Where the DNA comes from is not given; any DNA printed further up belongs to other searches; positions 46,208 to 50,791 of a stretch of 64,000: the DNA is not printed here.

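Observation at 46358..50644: Giant double-activase / hydroxyacyl-CoA-dehydratase-like fusion resembling a fused PlsA-PlsR plasmalogen synthase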

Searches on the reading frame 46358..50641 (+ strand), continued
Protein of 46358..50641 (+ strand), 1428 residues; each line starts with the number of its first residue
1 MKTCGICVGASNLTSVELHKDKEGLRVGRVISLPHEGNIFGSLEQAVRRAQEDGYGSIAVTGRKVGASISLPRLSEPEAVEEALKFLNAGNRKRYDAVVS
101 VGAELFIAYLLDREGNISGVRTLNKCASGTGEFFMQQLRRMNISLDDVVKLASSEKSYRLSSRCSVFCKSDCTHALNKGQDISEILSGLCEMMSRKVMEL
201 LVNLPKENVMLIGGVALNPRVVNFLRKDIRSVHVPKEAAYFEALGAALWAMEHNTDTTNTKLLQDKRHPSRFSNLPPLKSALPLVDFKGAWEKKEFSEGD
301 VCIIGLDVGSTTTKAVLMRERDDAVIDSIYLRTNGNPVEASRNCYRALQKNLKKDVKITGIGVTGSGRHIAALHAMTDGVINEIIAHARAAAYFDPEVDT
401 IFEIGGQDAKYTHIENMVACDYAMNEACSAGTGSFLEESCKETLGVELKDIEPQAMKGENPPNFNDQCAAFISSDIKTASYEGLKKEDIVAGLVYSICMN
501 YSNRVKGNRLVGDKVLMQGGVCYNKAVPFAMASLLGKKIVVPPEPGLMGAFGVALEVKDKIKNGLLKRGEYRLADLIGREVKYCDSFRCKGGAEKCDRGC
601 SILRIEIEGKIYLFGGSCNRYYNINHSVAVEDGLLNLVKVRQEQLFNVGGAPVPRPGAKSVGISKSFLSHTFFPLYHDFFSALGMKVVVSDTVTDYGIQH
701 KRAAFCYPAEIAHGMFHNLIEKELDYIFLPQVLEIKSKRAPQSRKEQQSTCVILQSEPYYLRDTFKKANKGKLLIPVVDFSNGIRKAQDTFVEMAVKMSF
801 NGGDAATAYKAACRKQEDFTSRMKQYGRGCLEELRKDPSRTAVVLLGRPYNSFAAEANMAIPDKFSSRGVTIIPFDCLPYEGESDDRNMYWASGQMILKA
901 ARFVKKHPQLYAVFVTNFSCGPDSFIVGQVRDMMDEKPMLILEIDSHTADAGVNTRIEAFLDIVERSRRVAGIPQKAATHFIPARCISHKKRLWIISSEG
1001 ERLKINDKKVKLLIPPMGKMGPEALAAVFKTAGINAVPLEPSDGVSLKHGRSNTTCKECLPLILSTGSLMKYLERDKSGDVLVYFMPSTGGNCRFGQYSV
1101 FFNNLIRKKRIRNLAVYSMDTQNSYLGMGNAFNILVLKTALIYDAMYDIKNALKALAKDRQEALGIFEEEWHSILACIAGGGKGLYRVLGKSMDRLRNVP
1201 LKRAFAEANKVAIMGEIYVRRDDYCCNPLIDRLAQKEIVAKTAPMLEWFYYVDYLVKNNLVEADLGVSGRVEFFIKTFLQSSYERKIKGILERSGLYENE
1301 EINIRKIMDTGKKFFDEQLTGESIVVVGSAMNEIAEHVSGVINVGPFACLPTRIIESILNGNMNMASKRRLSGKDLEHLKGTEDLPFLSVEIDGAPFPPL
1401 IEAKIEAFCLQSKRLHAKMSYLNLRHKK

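Call 17: search_solved_structures(query=window:46358-50641:+, max_evalue=0.001)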
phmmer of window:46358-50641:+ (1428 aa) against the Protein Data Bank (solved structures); distinct sequences matched with E-value up to 0.001: 5.
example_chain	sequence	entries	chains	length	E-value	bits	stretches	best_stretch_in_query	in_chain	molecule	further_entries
4eht_A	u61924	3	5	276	4.3e-33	116.9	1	304-563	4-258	Activator of 2-hydroxyisocaproyl-CoA dehydratase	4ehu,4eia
1hux_A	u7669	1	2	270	8.3e-30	106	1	302-560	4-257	ACTIVATOR OF (R)-2-HYDROXYGLUTARYL-COA DEHYDRATASE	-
9gai_D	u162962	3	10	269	2.2e-27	98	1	305-561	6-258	3-methylbenzoyl-CoA reductase alpha subunit MbdQ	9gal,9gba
7yyl_E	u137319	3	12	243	1.4e-22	82.1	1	304-558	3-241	Putative CoA-substrate-specific enzyme activase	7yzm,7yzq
9gai_C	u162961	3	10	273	7.3e-13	49.9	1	302-526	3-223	3-methylbenzoyl-CoA reductase delta subunit MbdP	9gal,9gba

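Call 35: find_encoding_contigs(protein=P0001, flank=10000, max_places=3)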
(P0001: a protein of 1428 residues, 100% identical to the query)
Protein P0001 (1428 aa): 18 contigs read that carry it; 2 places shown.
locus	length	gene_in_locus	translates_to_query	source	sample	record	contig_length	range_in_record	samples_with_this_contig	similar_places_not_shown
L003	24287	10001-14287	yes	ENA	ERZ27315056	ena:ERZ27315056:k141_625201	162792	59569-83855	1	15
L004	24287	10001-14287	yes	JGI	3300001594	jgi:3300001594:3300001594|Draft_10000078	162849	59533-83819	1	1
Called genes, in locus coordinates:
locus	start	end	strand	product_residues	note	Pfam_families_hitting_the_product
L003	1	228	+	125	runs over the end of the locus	-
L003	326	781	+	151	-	PF22381:Staph_reg_Sar_Rot (weak), PF12802:MarR_2, PF01047:MarR, PF13463:HTH_27 (weak)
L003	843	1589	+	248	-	PF00561:Abhydrolase_1, PF12146:Hydrolase_4, PF12697:Abhydrolase_6, PF02129:Peptidase_S15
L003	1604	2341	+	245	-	PF25084:LbH_EIF2B (faint), PF00132:Hexapep, PF14602:Hexapep_2 (weak)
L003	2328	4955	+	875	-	PF00501:AMP-binding, PF00550:PP-binding (faint), PF01553:Acyltransferase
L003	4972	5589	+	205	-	-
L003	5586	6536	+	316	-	PF01148:CTP_transf_1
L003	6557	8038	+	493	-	-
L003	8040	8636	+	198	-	-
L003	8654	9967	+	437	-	PF27533:CapK_C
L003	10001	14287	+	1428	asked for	PF01869:BcrAD_BadFG, PF02782:FGGY_C (faint), PF01869:BcrAD_BadFG, PF09989:DUF2229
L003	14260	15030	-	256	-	PF01503:PRA-PH (faint), PF03819:MazG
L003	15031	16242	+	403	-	PF00515:TPR_1 (faint), PF07719:TPR_2 (faint), PF13181:TPR_8 (faint), PF14559:TPR_19 (faint), PF13485:Peptidase_MA_2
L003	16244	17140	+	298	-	PF03193:RsgA_GTPase (faint), PF00350:Dynamin_N (faint), PF01926:MMR_HSR1, PF02421:FeoB_N, PF02492:cobW (faint), PF00009:GTP_EFTU, PF07650:KH_2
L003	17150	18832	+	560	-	PF13414:TPR_11, PF13432:TPR_16, PF00515:TPR_1, PF13371:TPR_9, PF13414:TPR_11, PF00515:TPR_1, PF07719:TPR_2, PF13181:TPR_8, +12 more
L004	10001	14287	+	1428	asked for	PF01869:BcrAD_BadFG, PF02782:FGGY_C (faint), PF01869:BcrAD_BadFG, PF09989:DUF2229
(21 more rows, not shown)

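Call 36: find_encoding_contigs(protein=P0009, flank=10000, max_places=2)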
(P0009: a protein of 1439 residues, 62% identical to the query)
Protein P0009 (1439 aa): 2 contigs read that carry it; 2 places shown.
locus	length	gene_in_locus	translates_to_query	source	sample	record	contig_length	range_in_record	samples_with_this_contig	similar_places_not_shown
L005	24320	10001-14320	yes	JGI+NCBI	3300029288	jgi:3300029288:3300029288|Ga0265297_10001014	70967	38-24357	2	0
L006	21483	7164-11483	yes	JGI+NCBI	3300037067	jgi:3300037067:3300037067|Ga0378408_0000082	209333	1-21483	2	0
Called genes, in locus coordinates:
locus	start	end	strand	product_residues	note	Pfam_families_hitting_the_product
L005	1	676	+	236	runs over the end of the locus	PF01553:Acyltransferase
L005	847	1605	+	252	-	PF02129:Peptidase_S15 (faint), PF00561:Abhydrolase_1, PF12146:Hydrolase_4, PF12697:Abhydrolase_6, PF03959:FSH1 (weak), PF00561:Abhydrolase_1 (weak), PF12146:Hydrolase_4 (weak)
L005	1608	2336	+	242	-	PF25084:LbH_EIF2B (faint), PF25087:GMPPB_C (faint), PF00132:Hexapep, PF14602:Hexapep_2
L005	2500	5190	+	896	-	PF00501:AMP-binding, PF13193:AMP-binding_C (weak), PF00550:PP-binding (weak), PF01553:Acyltransferase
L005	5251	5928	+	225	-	PF01066:CDP-OH_P_transf (faint)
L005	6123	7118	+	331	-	PF01148:CTP_transf_1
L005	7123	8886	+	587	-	PF02223:Thymidylate_kin (faint), PF01712:dNK (weak), PF00781:DAGK_cat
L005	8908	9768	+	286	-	PF12147:Methyltransf_20, PF13847:Methyltransf_31 (weak)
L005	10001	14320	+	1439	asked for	PF01869:BcrAD_BadFG, PF09989:DUF2229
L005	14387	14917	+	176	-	PF20033:DUF6438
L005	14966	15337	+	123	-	PF00072:Response_reg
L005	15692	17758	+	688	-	PF03477:ATP-cone, PF00317:Ribonuc_red_lgN, PF02867:Ribonuc_red_lgC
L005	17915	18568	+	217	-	PF00849:PseudoU_synth_2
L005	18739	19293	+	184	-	PF04542:Sigma70_r2, PF08281:Sigma70_r4_2, PF04545:Sigma70_r4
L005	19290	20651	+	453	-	PF13490:zf-HC2 (weak), PF14257:DUF4349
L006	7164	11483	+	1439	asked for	PF01869:BcrAD_BadFG, PF09989:DUF2229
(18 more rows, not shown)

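Call 37: find_encoding_contigs(protein=P0062, flank=8000, max_places=1)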
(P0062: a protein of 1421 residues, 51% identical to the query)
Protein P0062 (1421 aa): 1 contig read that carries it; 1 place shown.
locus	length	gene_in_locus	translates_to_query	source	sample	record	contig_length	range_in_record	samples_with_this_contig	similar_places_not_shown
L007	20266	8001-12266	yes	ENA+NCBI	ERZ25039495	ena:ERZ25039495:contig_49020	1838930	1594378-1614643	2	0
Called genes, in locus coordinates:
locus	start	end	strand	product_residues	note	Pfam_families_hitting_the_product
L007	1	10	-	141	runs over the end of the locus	-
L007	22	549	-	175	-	PF01909:NTP_transf_2, PF18765:Polbeta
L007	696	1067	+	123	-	-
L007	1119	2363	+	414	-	PF12899:Glyco_hydro_100, PF22422:MGH1-like_GH (faint), PF06202:GDE_C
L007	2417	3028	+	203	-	PF18765:Polbeta, PF01909:NTP_transf_2 (faint)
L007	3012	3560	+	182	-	-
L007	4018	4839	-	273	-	PF05116:S6PP, PF08282:Hydrolase_3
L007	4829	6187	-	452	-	PF00862:GT-B_Sucrose_synth, PF13439:Glyco_transf_4, PF13579:Glyco_trans_4_4 (weak), PF20706:GT4-conflict (faint), PF00534:Glycos_transf_1, PF13692:Glyco_trans_1_4, PF13524:Glyco_trans_1_2 (weak)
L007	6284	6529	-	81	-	-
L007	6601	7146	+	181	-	PF13412:HTH_24 (weak)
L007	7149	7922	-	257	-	PF01978:TrmB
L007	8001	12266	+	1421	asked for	PF01869:BcrAD_BadFG, PF09989:DUF2229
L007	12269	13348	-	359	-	PF00512:HisKA, PF13581:HATPase_c_2 (weak), PF02518:HATPase_c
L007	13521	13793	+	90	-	-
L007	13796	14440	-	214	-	-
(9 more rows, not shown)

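Call 38: find_encoding_contigs(protein=P0096, flank=8000, max_places=1)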
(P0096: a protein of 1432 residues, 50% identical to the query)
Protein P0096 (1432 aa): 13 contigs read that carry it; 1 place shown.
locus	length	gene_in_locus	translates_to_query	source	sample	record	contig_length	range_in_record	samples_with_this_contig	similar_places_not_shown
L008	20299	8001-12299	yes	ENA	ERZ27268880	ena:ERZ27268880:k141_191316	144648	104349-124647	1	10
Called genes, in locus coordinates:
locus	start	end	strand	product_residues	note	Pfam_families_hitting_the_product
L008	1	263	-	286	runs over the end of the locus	PF15528:Ntox23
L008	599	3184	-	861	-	PF00532:Peripla_BP_1, PF13407:Peripla_BP_4, PF13377:Peripla_BP_3, PF02518:HATPase_c, PF14501:HATPase_c_5 (weak)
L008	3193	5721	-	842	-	PF00532:Peripla_BP_1, PF13377:Peripla_BP_3, PF13407:Peripla_BP_4, PF02518:HATPase_c, PF14501:HATPase_c_5 (weak)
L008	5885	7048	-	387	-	PF00465:Fe-ADH, PF13685:Fe-ADH_2, PF25137:ADH_Fe_C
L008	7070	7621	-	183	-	PF13527:Acetyltransf_9 (weak), PF00583:Acetyltransf_1 (weak), PF13508:Acetyltransf_7 (weak)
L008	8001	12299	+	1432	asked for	PF01869:BcrAD_BadFG, PF09989:DUF2229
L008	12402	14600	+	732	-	PF18370:RGI_lyase, PF21348:RGL11_C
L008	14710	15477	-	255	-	PF13489:Methyltransf_23 (weak)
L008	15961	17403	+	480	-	PF18962:Por_Secre_tail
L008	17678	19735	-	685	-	PF20442:BrxL_N, PF13337:BrxL_ATPase, PF16565:MIT_C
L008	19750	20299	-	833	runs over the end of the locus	PF08665:PglZ, PF01663:Phosphodiest (weak)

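Call 39: find_encoding_contigs(protein=P0106, flank=8000, max_places=1)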
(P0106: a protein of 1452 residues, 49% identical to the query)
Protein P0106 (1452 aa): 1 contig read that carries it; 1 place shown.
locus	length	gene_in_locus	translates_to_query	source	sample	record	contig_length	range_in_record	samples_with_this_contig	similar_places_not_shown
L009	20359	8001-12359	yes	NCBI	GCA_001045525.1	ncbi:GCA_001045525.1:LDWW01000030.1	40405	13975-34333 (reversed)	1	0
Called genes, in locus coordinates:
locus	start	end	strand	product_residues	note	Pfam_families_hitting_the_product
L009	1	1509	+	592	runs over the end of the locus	PF01590:GAF (weak), PF00158:Sigma54_activat, PF14532:Sigma54_activ_2, PF07724:AAA_2 (weak), PF07728:AAA_5, PF25601:AAA_lid_14, PF02954:HTH_8 (weak)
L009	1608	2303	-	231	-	-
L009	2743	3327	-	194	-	-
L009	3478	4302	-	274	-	-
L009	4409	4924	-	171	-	PF00583:Acetyltransf_1, PF13673:Acetyltransf_10, PF13508:Acetyltransf_7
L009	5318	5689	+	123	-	PF13366:PDDEXK_3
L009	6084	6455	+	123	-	PF13366:PDDEXK_3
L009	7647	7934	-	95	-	PF05063:MT-A70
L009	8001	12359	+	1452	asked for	PF01869:BcrAD_BadFG, PF02782:FGGY_C (faint), PF01869:BcrAD_BadFG, PF09989:DUF2229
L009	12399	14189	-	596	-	PF08447:PAS_3, PF00512:HisKA, PF02518:HATPase_c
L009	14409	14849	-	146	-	PF00072:Response_reg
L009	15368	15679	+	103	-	-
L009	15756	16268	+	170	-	-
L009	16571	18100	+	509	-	-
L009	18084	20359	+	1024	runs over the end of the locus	-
